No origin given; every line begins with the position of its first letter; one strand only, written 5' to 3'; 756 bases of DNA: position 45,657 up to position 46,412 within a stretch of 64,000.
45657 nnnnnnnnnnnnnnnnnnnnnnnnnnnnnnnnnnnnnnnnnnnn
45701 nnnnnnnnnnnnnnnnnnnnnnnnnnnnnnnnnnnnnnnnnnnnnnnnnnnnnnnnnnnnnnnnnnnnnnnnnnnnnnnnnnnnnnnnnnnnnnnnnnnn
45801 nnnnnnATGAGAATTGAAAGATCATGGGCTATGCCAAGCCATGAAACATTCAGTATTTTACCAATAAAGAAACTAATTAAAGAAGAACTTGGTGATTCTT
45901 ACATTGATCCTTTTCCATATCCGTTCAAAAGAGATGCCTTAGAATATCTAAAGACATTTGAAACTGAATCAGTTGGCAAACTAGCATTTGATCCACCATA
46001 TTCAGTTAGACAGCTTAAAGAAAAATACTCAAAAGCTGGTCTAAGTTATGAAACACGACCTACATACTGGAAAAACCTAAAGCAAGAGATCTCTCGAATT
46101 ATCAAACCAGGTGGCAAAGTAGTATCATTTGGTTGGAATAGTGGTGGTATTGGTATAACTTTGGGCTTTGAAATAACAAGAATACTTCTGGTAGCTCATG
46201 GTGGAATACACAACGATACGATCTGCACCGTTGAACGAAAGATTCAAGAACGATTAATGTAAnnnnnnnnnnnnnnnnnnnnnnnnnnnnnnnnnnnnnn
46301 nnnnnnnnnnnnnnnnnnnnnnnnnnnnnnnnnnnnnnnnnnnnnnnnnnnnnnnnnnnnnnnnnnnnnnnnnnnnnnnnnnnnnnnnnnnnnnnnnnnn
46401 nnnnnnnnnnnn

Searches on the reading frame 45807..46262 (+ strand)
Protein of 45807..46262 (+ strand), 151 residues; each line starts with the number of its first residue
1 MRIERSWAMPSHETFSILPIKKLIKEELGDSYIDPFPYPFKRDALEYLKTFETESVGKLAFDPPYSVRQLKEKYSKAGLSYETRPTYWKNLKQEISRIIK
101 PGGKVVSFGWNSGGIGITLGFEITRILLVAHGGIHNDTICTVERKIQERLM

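Call 3: search_protein_families(library=pfam, proteins=[window:45807-46262:+], max_evalue=0.01)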
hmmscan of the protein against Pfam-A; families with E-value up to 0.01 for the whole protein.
window:45807-46262:+ (151 aa): 0 families

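Call 4: search_protein_families(library=phrogs, proteins=[window:45807-46262:+], max_evalue=0.01)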
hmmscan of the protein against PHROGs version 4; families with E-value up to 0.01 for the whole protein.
window:45807-46262:+ (151 aa): 5 families
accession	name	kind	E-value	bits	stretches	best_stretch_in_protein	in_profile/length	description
phrog_11619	-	other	8.2e-34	117.7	1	42-150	73-179/186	DNA methyltransferase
phrog_6025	-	other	7.8e-06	26.6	1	42-110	17-84/192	DNA methyltransferase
phrog_67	-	other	6.4e-05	23.2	1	43-110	130-197/743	DNA methyltransferase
phrog_12862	-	unknown function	0.00055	20.8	1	41-110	7-66/149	-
phrog_30795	-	unknown function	0.005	18.4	1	62-98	9-41/77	-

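Call 50: search_protein_families(library=ncbifam, proteins=[window:45807-46262:+], max_evalue=0.01)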
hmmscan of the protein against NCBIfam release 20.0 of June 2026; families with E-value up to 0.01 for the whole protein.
window:45807-46262:+ (151 aa): 0 families
